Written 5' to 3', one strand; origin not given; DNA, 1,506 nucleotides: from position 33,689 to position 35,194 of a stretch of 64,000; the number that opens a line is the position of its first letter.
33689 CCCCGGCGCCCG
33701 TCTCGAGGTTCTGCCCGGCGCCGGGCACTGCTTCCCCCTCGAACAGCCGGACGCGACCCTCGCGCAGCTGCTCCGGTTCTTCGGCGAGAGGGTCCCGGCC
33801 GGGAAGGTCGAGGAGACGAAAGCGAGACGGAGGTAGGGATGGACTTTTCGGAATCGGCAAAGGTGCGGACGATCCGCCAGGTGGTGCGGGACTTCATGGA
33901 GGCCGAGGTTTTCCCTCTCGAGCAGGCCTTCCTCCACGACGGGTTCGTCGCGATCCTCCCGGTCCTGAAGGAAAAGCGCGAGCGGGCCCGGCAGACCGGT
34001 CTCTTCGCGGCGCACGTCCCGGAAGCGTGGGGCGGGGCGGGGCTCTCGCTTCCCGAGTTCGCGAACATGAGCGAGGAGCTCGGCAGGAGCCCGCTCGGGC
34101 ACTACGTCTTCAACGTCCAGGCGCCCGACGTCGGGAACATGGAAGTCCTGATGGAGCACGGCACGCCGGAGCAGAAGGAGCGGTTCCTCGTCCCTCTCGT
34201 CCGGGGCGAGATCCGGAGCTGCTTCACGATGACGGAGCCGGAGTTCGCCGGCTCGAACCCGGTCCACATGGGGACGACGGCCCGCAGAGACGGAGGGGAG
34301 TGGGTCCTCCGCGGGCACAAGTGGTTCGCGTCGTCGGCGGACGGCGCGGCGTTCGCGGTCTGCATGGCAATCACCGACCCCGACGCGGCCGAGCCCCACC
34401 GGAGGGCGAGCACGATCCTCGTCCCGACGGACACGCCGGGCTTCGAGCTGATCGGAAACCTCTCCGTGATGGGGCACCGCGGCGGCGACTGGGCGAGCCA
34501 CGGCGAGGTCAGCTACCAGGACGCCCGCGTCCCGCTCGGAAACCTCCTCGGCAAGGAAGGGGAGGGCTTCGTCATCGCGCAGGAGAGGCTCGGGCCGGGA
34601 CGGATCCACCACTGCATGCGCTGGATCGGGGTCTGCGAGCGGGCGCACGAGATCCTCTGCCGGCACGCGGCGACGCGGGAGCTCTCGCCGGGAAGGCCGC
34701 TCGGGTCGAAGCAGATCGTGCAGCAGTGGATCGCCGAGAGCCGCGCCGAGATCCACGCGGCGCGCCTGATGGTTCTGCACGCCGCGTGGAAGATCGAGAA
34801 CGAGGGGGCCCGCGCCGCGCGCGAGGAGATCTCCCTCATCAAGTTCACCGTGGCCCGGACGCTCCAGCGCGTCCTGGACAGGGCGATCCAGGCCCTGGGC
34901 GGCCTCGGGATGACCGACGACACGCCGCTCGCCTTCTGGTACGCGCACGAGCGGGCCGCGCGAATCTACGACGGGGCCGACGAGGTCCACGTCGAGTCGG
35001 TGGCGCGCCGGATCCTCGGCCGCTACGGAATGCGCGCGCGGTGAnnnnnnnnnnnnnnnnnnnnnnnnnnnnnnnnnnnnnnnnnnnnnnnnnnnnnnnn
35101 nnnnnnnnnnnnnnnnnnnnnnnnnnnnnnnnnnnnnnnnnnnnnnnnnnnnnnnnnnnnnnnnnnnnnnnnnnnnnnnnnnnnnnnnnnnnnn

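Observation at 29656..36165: LysR-controlled, translationally coupled five-gene neutral-lipid operon (SDR, WS/DGAT, alpha/beta hydrolase, ACAD, APH-like kinase) beside the pfa cluster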

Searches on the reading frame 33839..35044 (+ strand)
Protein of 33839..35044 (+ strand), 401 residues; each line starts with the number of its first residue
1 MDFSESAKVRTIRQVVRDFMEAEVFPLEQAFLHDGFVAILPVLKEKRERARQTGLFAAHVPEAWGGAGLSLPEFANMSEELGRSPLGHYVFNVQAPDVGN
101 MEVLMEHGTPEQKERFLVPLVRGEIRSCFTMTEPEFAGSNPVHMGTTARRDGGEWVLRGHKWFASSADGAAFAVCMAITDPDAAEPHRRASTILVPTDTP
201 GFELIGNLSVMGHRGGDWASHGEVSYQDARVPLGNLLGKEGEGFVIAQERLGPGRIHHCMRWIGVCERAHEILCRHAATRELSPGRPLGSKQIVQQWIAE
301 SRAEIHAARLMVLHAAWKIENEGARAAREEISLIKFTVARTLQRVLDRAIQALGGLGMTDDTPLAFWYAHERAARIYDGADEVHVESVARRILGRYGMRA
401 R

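Call 7: search_protein_families(library=pfam, proteins=[window:33839-35044:+], max_evalue=0.001)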
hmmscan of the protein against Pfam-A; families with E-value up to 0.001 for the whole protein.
window:33839-35044:+ (401 aa): 4 families
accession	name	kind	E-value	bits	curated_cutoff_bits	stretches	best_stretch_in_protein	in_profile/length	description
PF00441.29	Acyl-CoA_dh_1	-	3.1e-38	131.7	22.4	1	241-393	1-150/150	Acyl-CoA dehydrogenase, C-terminal domain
PF02771.21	Acyl-CoA_dh_N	-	1.6e-17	64.3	22.9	1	9-124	4-113/113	Acyl-CoA dehydrogenase, N-terminal domain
PF02770.24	Acyl-CoA_dh_M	-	2.2e-17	63.5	33.3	1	128-218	1-89/97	Acyl-CoA dehydrogenase, middle domain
PF08028.16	Acyl-CoA_dh_2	-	4e-12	47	22.7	1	258-364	3-116/134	Acyl-CoA dehydrogenase, C-terminal domain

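Call 8: search_protein_families(library=ncbifam, proteins=[window:33839-35044:+], max_evalue=0.001)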
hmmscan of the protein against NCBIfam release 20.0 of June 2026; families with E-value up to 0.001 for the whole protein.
window:33839-35044:+ (401 aa): 22 families
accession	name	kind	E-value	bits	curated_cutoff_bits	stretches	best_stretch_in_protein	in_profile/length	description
NF042972.1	AcrlCoAredClosAcrC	equivalog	3.6e-51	174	640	1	1-393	1-377/378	acryloyl-CoA reductase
NF008997.0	PRK12341.1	equivalog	3.3e-43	148.2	537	1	53-396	49-380/382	acyl-CoA dehydrogenase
NF045652.1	ProlPCPDhRedW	equivalog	2.7e-42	144.9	650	1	43-392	33-373/376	L-prolyl-[peptidyl-carrier protein] dehydrogenase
NF045552.1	GlutCoADH_Des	equivalog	8.9e-42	143.6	470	1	1-391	1-378/387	glutaryl-CoA dehydrogenase Acd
NF053553.1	prodigi_MBC_PigA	equivalog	1.8e-37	129.4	500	1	44-392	39-379/381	prodigiosin MBC biosynthesis dehydrogenase PigA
NF002885.1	PRK03354.1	equivalog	9.6e-37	126.9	540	1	54-396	50-377/378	crotonobetainyl-CoA dehydrogenase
NF043006.1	CyhCrbnylCoADH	equivalog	4.1e-36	124.8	650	1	52-393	46-376/380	cyclohexane-1-carbonyl-CoA dehydrogenase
NF058590.1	AcCoDHFadEBacil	equivalog_domain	1.7e-35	122.6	600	1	2-384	20-402/586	acyl-CoA dehydrogenase FadE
NF042439.1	SulpropCoADesulf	equivalog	5.3e-30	104.4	600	1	50-395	33-373/379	3-sulfinopropanoyl-CoA desulfinase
TIGR03207.1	cyc_hxne_CoA_dh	equivalog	1.6e-27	96.2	575.35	1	52-385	43-364/372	cyclohexanecarboxyl-CoA dehydrogenase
NF052270.1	Staph_DH_FadE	equivalog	1.4e-17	63.6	600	2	104-202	117-210/400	acyl-CoA dehydrogenase FadE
TIGR03204.1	pimC_large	equivalog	1.8e-17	63.4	623.85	1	9-323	8-309/395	pimeloyl-CoA dehydrogenase large subunit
TIGR04022.1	sulfur_SfnB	equivalog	3.1e-15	56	430.9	1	48-339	40-320/391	SfnB family sulfur acquisition oxidoreductase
TIGR03203.1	pimD_small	equivalog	2.3e-13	50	652.7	1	54-368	50-352/378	pimeloyl-CoA dehydrogenase small subunit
NF037942.1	ac_ACP_DH_MbtN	equivalog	3.3e-11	42.6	700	1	104-391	88-364/376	mycobactin biosynthesis acyl-ACP dehydrogenase MbtN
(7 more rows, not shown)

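Call 20: search_solved_structures(query=window:33839-35044:+, max_evalue=1e-10)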
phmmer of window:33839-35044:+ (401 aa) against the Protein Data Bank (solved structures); distinct sequences matched with E-value up to 1e-10: 84 (the best 60 are shown).
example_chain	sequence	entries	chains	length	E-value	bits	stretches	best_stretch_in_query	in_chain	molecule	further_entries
8v3u_A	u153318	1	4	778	4.2e-85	289.2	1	3-393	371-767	Acyl-Coenzyme A dehydrogenase family, member 11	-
8v3v_A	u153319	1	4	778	2.1e-84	286.9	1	3-393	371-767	Acyl-Coenzyme A dehydrogenase family, member 11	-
4hr3_A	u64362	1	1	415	2e-82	280.4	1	1-396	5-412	Putative acyl-CoA dehydrogenase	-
2wbi_A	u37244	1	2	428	2.3e-82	280.2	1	42-391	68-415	ACYL-COA DEHYDROGENASE FAMILY MEMBER 11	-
4iv6_A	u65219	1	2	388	1.1e-46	162.7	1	6-398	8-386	Acyl-CoA dehydrogenase FadE3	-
4n5f_A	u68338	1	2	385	2.7e-45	158.1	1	10-391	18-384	Putative acyl-CoA dehydrogenase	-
4u83_A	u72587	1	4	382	4.4e-45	157.4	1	12-390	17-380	Acyl-CoA dehydrogenase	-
2vig_A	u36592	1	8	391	4.5e-45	157.4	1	12-396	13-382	SHORT-CHAIN SPECIFIC ACYL-COA DEHYDROGENASE,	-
7y0a_A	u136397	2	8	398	7e-45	156.7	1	12-396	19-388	Short-chain specific acyl-CoA dehydrogenase, mitochondrial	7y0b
8sgs_A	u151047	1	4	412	9.4e-45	156.3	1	12-396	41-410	Short-chain specific acyl-CoA dehydrogenase, mitochondrial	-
1ukw_A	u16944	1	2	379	2.1e-43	151.9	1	2-394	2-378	acyl-CoA dehydrogenase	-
1jqi_A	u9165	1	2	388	3.6e-43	151.1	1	11-396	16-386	short chain acyl-CoA dehydrogenase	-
9w60_A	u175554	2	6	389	2e-42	148.6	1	1-389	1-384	Butyryl CoA dehydrogenase apo protein | Butyryl CoA Dehydrogenase with FAD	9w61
4m9a_A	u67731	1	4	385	5.2e-42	147.3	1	52-391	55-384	Acyl-CoA dehydrogenase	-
5ol2_C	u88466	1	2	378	2.4e-41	145.1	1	6-389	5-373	Acyl-CoA dehydrogenase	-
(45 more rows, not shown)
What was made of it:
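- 33839..35044 (+): g4, an ACAD10/11-LvaC-type acyl-CoA dehydrogenase homologue (401 aa), predicted to be a 4-phosphoacyl-CoA phosphate-eliminating enzyme. The top PDB hit is mouse ACAD11 8v3u at 289 bits, against at most 163 bits for classical ACADs (call 20).
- On ACAD10/11-LvaC-type phosphate-eliminating ACAD: The next class (FadE3, SCAD) scores at most 163 bits (call 20).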

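Call 36: search_solved_structures(query=window:33839-35044:+, max_evalue=1e-46, show_alignments=5)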
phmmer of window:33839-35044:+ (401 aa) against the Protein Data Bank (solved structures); distinct sequences matched with E-value up to 1e-46: 4.
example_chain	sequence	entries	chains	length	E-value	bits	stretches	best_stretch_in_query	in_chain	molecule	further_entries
8v3u_A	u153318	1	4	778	4.2e-85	289.2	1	3-393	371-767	Acyl-Coenzyme A dehydrogenase family, member 11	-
8v3v_A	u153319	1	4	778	2.1e-84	286.9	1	3-393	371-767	Acyl-Coenzyme A dehydrogenase family, member 11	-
4hr3_A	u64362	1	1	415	2e-82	280.4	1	1-396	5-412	Putative acyl-CoA dehydrogenase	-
2wbi_A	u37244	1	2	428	2.3e-82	280.2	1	42-391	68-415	ACYL-COA DEHYDROGENASE FAMILY MEMBER 11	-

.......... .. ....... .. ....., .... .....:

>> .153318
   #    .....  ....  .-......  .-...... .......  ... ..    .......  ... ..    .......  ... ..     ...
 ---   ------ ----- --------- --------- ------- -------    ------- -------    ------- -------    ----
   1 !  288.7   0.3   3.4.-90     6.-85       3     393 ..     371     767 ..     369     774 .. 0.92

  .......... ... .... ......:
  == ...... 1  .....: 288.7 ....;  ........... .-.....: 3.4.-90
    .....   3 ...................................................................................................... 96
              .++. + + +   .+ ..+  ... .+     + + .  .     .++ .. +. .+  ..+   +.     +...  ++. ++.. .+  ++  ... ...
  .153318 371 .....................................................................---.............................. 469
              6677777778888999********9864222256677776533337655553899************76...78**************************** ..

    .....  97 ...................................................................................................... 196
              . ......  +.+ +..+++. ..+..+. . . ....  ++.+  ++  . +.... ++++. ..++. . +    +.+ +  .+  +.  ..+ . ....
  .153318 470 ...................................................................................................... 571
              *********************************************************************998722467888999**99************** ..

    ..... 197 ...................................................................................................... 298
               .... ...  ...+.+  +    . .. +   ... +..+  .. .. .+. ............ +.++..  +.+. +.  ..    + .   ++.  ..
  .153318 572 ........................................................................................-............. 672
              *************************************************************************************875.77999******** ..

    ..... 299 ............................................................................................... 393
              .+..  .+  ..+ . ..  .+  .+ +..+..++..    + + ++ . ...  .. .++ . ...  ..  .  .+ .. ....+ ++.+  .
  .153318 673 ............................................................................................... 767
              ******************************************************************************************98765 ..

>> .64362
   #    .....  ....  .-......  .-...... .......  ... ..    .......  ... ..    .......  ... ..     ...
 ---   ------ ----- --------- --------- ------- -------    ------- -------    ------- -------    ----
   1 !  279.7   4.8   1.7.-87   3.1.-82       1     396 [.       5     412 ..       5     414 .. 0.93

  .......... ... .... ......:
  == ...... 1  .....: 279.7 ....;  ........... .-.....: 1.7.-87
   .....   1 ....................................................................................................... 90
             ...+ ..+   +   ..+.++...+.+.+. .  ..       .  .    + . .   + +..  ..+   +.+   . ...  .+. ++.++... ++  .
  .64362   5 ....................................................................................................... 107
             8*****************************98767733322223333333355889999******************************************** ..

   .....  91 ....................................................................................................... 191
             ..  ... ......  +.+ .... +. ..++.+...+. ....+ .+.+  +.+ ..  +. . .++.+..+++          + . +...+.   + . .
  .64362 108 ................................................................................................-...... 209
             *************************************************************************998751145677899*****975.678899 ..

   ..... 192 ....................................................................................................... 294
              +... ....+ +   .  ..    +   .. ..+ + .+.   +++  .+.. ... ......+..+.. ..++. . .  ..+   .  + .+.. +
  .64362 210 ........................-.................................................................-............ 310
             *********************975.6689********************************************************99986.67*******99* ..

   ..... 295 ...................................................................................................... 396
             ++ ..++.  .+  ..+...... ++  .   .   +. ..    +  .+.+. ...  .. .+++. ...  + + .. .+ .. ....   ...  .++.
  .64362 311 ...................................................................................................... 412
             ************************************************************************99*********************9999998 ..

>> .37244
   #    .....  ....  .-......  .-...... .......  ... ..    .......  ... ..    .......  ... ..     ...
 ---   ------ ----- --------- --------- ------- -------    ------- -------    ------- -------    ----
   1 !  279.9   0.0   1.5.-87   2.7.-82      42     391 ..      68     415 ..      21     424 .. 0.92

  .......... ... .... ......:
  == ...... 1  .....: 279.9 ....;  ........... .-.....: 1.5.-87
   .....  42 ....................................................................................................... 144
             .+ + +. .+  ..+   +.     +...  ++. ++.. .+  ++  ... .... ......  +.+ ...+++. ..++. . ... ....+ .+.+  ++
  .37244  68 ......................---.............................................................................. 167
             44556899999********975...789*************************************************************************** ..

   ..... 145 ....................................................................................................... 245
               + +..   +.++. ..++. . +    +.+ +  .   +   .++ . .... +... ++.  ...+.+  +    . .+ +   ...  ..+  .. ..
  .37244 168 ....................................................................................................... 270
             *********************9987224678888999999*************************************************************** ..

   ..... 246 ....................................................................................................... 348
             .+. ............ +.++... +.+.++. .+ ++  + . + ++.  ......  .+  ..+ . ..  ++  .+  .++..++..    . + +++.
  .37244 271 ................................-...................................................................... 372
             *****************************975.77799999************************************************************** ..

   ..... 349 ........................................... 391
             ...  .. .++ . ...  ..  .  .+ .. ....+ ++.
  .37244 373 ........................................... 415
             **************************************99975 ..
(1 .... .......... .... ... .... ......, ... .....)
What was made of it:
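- For the ACAD, ACAD11 is the top solved relative by more than 120 bits, with R...HHCMR and the catalytic Asp aligned (calls 20, 36). The translationally coupled ACAD keeps every residue assigned to 4-phosphoacyl-CoA binding and elimination (call 36), which this model leaves unexplained.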
